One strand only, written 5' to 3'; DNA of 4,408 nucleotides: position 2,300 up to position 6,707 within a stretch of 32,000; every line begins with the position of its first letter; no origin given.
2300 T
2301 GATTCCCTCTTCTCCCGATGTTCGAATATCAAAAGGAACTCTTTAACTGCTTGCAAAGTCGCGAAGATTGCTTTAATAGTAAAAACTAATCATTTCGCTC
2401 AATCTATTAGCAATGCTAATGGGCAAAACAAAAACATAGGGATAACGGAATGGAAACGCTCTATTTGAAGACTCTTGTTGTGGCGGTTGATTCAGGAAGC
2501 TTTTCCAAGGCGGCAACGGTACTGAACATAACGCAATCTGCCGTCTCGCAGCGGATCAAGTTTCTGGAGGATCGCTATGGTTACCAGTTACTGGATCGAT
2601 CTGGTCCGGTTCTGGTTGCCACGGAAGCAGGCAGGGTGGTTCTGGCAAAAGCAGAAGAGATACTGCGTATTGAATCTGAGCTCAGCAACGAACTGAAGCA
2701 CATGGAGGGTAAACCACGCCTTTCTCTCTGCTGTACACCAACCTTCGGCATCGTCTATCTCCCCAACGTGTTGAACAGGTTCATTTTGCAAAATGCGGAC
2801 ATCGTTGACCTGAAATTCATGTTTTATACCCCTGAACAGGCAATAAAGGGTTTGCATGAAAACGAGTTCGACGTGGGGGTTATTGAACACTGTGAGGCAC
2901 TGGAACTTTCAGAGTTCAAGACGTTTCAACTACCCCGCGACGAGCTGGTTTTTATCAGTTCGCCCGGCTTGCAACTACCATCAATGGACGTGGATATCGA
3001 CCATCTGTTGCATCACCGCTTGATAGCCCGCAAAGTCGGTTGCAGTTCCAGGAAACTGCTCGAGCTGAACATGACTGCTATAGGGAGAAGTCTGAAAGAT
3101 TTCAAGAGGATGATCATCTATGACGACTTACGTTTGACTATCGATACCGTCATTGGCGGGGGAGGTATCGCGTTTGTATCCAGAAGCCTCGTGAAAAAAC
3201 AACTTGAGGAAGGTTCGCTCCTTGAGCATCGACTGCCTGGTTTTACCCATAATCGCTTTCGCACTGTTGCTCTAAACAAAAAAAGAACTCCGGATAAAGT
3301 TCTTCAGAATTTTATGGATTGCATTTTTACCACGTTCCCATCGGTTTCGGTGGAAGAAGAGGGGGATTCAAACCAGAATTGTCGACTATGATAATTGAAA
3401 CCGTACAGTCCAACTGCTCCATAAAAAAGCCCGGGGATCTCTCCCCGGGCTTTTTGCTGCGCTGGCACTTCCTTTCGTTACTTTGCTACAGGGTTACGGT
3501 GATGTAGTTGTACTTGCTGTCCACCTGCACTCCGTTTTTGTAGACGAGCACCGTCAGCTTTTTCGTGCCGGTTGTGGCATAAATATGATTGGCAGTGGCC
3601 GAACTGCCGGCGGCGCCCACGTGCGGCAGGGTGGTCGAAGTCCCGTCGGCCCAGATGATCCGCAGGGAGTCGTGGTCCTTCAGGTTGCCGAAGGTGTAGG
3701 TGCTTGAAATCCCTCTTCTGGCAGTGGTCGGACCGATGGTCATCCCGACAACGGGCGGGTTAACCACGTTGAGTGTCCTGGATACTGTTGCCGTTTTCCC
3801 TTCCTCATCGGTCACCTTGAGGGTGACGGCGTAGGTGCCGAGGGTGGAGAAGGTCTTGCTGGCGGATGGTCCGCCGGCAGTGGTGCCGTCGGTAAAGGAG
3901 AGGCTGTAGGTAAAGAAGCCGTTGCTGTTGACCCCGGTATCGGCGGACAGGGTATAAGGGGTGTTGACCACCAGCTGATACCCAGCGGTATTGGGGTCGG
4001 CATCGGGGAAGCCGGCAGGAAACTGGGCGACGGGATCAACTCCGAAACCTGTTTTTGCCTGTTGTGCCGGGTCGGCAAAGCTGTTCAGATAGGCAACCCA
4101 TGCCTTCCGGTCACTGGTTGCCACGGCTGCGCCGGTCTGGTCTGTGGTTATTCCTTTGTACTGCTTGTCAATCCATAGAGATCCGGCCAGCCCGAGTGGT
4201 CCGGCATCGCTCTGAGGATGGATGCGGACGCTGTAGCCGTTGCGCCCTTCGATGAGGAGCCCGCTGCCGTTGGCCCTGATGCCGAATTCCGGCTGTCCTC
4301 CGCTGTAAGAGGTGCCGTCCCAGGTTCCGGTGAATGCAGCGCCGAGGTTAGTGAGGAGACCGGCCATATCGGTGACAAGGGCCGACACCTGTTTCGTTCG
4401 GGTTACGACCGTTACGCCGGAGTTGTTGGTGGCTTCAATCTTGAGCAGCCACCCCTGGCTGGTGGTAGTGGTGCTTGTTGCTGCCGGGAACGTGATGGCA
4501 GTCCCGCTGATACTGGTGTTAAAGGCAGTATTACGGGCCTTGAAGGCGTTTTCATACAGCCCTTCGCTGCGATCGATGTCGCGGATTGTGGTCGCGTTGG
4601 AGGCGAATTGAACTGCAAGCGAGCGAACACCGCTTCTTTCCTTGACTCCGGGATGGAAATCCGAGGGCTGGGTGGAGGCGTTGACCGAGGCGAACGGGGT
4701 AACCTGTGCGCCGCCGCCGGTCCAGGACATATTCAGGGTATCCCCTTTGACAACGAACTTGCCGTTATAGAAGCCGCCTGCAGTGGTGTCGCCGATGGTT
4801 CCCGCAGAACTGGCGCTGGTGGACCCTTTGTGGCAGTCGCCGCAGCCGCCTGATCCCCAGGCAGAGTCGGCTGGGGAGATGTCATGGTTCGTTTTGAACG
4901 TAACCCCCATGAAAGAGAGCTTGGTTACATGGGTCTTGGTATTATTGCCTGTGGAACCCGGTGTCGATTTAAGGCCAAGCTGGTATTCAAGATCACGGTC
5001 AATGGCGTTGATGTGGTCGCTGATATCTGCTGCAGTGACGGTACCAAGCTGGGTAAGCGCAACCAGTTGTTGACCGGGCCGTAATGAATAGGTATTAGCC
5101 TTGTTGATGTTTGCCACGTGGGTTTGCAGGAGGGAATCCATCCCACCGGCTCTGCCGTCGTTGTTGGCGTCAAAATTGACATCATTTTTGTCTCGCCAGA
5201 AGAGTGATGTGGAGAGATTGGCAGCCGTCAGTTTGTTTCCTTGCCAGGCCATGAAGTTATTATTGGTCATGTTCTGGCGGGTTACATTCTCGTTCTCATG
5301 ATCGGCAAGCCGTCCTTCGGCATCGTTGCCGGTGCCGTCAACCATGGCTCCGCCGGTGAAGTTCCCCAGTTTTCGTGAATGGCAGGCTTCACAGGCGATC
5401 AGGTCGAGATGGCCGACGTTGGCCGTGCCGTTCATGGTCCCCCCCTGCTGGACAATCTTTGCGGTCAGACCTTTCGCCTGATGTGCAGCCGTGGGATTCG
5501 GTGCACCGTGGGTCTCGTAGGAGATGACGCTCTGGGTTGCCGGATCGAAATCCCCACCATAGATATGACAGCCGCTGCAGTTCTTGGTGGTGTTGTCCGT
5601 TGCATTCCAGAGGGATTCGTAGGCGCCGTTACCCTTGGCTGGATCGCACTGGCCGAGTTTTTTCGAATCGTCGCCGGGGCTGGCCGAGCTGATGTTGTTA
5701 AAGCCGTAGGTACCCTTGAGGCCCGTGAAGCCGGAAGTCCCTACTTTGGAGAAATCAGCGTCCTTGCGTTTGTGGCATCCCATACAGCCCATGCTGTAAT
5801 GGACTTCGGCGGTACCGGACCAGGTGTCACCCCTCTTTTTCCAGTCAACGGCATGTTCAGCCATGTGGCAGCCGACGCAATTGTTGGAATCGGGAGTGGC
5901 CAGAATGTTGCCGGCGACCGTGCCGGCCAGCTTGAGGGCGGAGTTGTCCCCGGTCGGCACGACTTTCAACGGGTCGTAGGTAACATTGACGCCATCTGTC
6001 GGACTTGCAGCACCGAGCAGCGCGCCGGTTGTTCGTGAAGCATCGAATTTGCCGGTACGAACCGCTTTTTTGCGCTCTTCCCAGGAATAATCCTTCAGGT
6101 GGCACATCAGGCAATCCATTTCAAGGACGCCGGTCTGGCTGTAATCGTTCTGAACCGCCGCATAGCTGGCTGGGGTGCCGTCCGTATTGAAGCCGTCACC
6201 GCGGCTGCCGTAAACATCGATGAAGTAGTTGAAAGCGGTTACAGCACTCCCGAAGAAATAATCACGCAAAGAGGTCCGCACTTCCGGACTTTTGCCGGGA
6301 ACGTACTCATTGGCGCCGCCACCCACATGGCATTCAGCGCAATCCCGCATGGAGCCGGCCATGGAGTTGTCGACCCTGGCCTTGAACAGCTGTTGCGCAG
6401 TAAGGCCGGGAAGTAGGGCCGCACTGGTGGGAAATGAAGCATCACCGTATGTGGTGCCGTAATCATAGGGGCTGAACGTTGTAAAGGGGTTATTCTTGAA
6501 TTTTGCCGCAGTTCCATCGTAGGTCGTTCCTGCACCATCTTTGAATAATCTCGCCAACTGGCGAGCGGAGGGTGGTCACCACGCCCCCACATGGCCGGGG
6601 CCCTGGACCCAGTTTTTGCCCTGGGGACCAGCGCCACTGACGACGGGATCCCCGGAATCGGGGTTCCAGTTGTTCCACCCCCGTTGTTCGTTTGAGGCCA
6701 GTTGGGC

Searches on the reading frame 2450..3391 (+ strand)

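Call 44: search_protein_families(library=pfam, proteins=[window:2450-3391:+], max_evalue=0.00001)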
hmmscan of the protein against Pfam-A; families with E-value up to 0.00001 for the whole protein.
window:2450-3391:+ (313 aa): 2 families
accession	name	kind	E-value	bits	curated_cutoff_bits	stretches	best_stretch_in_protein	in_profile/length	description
PF03466.25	LysR_substrate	-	2.1e-25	89.8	28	1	89-292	6-204/209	LysR substrate binding domain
PF00126.33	HTH_1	-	8.6e-18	64.5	26.6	1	6-62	4-60/60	Bacterial regulatory helix-turn-helix protein, lysR family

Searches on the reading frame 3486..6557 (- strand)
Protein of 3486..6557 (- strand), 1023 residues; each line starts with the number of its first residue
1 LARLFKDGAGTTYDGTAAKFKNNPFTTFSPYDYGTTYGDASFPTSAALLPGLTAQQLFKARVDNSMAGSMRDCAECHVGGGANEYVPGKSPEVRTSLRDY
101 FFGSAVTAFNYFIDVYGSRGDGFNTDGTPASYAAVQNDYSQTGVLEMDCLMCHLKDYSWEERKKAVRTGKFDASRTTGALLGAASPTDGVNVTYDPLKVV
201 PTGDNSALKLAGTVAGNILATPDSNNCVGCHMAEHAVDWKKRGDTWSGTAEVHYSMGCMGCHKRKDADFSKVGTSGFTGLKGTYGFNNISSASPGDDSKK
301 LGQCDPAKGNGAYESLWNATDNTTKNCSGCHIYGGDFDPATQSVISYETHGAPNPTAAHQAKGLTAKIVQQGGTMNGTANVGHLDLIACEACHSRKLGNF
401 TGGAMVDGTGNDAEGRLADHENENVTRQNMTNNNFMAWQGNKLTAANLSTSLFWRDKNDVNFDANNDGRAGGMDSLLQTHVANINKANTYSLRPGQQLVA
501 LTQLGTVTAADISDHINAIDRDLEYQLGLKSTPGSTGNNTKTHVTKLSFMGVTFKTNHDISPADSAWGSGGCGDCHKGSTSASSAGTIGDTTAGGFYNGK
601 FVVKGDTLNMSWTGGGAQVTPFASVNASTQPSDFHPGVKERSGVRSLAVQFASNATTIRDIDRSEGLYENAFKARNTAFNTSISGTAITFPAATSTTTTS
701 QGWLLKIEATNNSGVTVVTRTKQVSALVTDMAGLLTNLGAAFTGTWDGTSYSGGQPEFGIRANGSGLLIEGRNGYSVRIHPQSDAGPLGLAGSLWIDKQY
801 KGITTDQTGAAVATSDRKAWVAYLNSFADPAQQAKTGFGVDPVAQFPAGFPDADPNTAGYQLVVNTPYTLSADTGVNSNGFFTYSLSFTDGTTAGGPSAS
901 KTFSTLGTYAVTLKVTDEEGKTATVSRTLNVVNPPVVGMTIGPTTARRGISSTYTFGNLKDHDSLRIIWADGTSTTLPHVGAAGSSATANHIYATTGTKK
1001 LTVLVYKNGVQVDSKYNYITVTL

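Call 7: search_protein_families(library=ncbifam, proteins=[window:3486-6557:-], max_evalue=0.01)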
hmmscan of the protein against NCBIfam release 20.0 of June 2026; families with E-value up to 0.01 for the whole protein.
window:3486-6557:- (1023 aa): 3 families
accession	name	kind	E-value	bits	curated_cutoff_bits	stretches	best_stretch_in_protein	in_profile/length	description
TIGR03153.1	cytochr_NrfH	equivalog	0.00019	21.5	134.2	0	221-287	25-83/138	cytochrome c nitrite reductase small subunit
NF058578.1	CPR_pilus_PamR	equivalog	0.0018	17.2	300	0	866-925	179-232/297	pilus system RbmA-like protein PamR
TIGR01904.2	GSu_C4xC__C2xCH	domain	0.0027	17.4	27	0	211-272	10-66/73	CxxxxCH/CxxCH domain c-type cytochrome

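Call 8: search_protein_families(library=pfam, proteins=[window:3486-6557:-], max_evalue=0.01)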
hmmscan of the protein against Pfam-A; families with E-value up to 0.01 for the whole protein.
window:3486-6557:- (1023 aa): 7 families
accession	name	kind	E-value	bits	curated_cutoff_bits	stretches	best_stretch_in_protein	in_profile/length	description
PF18911.6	PKD_4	-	3.2e-09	37.1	27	1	865-929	17-81/85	PKD domain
PF00801.26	PKD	-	2e-07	31.4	23.5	1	862-925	11-75/80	PKD domain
PF14522.11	Cytochrome_C7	-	1.8e-06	28.1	24.8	0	224-331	13-66/67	Cytochrome c7 and related cytochrome c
PF22113.1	Mtrc-MtrF_II-IV_dom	-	8.6e-06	25.8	30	1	69-269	27-171/176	Outer membrane cytochrome MtrC/MtrF-like, domains II/IV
PF14537.11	Cytochrom_c3_2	-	0.00031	21.6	25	0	223-266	25-68/79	Cytochrome c3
PF16403.11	Bact_surface_Ig-like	-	0.0004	20.8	27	1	904-931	44-71/71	Bacterial surface protein, Ig-like domain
PF18981.6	InlK_D3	-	0.007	16.9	25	0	903-924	46-67/75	Internalin K domain (D3/D4)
